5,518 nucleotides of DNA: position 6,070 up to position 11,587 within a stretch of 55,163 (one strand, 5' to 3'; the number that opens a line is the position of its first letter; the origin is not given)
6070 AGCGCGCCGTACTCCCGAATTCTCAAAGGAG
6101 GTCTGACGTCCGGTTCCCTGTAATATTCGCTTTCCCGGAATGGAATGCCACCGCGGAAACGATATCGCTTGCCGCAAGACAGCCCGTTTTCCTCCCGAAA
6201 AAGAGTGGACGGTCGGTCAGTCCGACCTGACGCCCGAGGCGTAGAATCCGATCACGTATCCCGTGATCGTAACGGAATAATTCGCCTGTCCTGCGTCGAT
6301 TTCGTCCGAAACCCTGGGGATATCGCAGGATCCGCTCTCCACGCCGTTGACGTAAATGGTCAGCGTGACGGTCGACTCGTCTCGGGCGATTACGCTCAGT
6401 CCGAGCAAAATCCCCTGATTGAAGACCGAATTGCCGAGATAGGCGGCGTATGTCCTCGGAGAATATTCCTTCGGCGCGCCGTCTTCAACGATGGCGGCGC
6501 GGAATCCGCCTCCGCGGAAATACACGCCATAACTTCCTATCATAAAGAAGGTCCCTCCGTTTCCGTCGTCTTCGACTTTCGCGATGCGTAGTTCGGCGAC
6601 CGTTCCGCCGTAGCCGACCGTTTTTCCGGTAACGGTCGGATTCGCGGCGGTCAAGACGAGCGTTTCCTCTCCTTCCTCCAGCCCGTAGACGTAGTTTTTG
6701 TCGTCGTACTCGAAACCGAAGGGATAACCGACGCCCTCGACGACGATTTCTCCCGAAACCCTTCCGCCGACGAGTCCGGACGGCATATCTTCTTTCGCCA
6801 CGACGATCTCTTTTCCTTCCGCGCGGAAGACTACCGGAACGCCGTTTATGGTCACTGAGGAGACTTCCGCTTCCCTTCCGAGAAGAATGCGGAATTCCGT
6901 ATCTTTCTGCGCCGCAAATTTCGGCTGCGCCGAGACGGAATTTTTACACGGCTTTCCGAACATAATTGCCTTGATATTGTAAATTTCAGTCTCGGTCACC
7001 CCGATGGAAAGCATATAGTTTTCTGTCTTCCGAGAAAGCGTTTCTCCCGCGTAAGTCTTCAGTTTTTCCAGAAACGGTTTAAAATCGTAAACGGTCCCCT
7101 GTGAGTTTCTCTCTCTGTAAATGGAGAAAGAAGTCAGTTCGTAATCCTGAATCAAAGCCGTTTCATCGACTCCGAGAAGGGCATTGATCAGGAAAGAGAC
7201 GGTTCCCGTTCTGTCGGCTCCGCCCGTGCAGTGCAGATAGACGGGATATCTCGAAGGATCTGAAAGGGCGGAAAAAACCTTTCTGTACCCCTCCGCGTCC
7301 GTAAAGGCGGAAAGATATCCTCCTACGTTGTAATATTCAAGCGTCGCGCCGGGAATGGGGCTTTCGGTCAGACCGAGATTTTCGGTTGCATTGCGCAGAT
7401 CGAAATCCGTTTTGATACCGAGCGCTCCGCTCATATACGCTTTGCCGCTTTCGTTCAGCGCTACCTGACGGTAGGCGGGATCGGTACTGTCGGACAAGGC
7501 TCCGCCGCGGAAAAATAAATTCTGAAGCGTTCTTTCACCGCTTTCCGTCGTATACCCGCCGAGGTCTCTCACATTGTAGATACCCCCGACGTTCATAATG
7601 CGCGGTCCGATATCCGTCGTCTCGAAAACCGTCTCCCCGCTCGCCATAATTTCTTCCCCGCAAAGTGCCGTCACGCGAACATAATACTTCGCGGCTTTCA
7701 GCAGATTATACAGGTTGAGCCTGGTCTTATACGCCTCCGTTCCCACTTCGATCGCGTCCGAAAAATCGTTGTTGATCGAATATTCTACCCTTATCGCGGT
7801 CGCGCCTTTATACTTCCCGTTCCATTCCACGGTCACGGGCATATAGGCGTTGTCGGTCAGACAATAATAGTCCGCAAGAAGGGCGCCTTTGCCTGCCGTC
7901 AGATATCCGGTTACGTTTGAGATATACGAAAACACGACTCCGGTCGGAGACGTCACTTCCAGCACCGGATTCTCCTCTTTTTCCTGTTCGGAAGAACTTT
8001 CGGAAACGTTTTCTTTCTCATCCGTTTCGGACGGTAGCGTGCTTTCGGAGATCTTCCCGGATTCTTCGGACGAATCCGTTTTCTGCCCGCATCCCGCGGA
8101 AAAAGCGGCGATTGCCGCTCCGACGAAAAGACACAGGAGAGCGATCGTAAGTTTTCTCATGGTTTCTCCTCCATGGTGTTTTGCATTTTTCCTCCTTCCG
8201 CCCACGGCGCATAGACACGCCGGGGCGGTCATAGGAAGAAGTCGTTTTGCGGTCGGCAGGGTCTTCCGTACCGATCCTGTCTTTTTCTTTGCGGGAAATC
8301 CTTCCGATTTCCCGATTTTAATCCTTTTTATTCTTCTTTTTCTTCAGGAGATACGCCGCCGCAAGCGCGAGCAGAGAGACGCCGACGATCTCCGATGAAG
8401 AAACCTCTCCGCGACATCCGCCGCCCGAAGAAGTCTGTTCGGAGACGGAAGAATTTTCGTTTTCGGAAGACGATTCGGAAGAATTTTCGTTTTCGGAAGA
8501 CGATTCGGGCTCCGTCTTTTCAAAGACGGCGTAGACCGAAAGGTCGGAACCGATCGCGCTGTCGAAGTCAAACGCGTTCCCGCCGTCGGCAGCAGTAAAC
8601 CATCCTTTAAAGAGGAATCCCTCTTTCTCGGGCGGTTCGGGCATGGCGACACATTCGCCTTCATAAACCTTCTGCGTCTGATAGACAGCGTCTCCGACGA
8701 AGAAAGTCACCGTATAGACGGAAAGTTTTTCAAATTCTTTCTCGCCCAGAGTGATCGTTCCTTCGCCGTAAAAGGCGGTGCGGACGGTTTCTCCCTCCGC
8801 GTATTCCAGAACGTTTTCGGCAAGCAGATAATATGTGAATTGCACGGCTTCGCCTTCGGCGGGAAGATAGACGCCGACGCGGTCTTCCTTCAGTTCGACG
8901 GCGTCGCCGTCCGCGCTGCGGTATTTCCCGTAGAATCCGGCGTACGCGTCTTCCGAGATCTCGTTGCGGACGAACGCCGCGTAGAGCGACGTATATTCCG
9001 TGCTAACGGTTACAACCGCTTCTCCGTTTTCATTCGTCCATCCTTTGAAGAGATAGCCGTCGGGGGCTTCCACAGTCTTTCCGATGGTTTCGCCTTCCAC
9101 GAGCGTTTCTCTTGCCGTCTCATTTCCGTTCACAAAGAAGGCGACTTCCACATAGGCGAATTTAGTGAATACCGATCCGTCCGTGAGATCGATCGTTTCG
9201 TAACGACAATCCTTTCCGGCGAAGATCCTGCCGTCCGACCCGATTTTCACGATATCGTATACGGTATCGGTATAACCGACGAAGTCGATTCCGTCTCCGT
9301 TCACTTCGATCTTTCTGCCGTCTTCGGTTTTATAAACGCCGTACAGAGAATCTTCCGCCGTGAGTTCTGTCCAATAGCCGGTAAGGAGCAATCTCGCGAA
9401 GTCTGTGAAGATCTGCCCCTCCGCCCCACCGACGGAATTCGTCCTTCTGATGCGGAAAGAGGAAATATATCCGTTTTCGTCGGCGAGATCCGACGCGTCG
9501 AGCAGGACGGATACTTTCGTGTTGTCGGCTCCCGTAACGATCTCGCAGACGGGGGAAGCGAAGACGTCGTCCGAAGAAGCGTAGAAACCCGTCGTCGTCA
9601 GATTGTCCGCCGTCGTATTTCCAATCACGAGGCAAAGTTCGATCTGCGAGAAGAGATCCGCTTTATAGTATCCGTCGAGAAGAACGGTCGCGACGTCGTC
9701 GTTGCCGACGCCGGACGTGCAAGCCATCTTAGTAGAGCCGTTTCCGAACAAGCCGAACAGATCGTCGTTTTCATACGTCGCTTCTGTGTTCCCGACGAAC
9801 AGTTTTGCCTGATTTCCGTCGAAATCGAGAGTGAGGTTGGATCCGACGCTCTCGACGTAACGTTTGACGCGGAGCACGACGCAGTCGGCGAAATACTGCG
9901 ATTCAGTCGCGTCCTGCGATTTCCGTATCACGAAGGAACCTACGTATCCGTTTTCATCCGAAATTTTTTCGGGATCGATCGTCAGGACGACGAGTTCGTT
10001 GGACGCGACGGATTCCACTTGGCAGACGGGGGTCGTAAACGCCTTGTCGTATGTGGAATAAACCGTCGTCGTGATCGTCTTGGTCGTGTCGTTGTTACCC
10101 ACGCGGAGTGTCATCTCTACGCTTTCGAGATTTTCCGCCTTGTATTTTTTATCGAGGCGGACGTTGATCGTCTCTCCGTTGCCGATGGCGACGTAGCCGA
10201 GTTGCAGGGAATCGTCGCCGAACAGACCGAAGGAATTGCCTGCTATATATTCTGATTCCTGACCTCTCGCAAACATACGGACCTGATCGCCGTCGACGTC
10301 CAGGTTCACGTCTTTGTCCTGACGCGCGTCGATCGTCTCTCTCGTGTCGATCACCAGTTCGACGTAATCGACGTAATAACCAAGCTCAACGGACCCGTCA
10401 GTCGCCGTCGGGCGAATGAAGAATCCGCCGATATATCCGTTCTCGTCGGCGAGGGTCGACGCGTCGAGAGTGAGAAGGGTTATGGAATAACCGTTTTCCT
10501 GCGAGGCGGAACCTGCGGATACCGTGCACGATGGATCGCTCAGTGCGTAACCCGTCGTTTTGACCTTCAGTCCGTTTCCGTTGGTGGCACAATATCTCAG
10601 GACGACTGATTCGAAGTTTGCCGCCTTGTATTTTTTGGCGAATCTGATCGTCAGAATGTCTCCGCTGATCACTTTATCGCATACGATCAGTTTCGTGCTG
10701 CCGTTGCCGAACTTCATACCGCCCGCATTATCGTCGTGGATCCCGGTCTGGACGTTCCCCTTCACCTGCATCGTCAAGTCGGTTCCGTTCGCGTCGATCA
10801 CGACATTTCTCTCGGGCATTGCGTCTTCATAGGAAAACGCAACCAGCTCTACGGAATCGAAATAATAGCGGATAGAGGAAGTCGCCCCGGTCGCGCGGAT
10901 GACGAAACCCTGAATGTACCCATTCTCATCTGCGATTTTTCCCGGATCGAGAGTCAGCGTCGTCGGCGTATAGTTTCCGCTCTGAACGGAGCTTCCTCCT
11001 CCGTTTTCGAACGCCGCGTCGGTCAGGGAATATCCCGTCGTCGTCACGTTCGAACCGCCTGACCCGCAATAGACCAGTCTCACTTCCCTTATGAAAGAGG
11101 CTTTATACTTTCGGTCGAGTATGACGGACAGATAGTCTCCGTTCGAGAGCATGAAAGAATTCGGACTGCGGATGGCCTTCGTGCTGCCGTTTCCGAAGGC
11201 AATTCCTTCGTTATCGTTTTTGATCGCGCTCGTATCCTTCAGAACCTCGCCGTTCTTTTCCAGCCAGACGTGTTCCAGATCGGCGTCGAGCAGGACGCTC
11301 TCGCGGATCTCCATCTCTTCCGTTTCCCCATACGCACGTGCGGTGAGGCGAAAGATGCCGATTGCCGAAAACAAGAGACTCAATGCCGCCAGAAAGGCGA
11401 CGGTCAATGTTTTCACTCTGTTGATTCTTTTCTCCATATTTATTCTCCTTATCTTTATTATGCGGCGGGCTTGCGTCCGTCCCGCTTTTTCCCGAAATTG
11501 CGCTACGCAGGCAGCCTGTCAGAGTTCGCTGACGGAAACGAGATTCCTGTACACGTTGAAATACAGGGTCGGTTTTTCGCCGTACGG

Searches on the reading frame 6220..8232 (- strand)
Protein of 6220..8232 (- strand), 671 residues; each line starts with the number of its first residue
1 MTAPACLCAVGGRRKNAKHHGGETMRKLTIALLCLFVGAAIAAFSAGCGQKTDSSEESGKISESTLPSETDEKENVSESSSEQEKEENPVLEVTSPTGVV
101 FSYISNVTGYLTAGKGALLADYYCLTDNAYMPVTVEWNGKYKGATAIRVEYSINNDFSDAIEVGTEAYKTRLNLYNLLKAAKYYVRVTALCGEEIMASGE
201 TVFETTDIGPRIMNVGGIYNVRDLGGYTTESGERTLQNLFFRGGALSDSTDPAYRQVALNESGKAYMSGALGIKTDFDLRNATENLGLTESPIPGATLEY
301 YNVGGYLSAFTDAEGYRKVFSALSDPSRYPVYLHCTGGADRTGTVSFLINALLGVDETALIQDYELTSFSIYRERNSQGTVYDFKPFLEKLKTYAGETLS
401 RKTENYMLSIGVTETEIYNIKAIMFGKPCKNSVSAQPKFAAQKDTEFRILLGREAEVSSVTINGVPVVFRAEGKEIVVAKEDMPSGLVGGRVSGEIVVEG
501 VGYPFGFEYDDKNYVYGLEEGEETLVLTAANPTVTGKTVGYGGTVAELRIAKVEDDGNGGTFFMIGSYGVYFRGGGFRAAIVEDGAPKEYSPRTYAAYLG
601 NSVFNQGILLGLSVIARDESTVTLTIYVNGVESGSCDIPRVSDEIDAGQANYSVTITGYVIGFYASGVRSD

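Call 93: search_protein_families(library=pfam, proteins=[window:6220-8232:-], max_evalue=0.001)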
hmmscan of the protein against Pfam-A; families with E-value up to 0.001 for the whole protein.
window:6220-8232:- (671 aa): 2 families
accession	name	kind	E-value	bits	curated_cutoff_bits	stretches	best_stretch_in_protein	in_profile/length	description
PF13350.11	Y_phosphatase3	-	9.4e-29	101.5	22.2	1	214-407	2-220/240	Tyrosine phosphatase family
PF03162.18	Y_phosphatase2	-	0.00024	21.2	27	1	317-370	80-133/165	Tyrosine phosphatase family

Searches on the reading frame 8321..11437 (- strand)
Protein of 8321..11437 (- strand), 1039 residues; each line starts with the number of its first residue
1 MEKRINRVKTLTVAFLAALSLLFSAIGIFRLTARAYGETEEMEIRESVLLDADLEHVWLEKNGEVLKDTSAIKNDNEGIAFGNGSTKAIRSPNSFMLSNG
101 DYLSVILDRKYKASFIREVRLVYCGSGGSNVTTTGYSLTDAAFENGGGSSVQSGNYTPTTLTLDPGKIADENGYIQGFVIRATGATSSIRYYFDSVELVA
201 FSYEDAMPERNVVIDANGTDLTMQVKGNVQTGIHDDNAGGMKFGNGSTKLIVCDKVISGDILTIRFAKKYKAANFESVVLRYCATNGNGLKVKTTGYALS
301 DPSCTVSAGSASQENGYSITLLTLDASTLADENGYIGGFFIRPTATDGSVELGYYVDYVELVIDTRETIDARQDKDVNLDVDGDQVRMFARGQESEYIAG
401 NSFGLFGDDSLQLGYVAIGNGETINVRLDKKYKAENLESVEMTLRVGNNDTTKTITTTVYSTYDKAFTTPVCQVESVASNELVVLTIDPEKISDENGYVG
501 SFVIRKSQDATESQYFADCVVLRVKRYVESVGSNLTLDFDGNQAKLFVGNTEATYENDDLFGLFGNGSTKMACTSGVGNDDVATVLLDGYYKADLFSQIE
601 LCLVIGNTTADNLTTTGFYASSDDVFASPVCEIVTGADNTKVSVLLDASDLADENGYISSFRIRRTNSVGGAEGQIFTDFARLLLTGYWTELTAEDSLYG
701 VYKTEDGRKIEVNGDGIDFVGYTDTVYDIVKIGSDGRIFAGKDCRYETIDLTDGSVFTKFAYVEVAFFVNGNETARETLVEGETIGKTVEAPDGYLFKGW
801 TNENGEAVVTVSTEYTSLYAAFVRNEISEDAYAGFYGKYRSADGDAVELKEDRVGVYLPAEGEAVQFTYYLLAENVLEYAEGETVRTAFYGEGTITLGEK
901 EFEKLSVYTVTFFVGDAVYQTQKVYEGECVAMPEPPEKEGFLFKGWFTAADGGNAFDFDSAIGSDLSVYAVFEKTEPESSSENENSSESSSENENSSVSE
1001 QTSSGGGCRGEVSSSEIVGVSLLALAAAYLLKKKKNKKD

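Call 93: search_protein_families(library=pfam, proteins=[window:8321-11437:-], max_evalue=0.001)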
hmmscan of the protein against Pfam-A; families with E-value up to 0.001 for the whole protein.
window:8321-11437:- (1039 aa): 1 family
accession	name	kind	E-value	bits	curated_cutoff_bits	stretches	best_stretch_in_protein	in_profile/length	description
PF09479.16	Flg_new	-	8.8e-17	61.4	27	1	908-971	1-65/65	Listeria-Bacteroides repeat domain (List_Bact_rpt)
